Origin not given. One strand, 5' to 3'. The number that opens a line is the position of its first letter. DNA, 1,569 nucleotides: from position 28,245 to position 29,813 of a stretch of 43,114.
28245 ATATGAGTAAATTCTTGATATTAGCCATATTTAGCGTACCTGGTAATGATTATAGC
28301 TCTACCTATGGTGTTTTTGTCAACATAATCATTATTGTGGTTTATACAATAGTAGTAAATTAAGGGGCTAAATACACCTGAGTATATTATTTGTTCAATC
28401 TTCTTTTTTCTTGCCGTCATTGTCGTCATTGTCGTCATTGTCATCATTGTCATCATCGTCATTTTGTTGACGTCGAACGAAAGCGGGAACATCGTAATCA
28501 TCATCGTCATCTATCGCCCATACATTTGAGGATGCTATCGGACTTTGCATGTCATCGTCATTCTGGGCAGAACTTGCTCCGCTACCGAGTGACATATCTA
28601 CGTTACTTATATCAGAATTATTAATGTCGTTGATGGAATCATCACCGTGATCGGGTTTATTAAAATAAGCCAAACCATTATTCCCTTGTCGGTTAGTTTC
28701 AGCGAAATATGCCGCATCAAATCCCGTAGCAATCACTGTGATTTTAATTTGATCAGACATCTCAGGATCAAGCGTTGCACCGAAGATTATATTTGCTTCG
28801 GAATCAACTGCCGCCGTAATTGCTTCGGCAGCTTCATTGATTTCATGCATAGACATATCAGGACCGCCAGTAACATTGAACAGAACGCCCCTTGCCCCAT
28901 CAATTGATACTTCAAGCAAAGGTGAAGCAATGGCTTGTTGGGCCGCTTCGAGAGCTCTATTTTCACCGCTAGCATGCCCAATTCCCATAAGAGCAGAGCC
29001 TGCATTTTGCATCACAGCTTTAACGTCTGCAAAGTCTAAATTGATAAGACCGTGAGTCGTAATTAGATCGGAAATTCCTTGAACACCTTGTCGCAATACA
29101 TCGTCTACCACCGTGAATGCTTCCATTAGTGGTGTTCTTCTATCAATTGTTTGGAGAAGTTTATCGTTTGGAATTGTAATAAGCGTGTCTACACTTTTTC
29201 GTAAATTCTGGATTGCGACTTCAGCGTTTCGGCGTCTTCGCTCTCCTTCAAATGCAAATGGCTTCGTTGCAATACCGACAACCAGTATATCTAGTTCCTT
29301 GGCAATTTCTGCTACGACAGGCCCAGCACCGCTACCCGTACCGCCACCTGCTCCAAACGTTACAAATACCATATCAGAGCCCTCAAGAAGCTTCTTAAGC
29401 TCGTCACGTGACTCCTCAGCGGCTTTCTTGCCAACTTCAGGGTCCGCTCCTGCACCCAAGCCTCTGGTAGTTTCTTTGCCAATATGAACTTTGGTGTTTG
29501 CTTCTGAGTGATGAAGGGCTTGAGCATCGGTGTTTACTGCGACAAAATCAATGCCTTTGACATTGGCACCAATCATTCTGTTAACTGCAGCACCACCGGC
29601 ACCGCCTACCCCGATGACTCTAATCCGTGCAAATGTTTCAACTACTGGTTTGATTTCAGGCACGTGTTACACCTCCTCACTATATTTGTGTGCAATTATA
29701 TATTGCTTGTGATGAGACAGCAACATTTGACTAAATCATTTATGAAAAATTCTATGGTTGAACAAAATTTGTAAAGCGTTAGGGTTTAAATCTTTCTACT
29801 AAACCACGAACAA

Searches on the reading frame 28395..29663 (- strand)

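Call 7: search_protein_families(library=pfam, proteins=[window:28395-29663:-])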
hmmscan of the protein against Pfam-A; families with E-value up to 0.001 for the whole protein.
window:28395-29663:- (422 aa): 2 families
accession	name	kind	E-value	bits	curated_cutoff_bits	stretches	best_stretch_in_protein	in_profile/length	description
PF00091.31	Tubulin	-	8e-51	173.5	33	1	14-173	2-189/190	Tubulin/FtsZ family, GTPase domain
PF12327.13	FtsZ_C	-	1.1e-38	131.9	27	1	222-316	1-95/95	FtsZ family, C-terminal domain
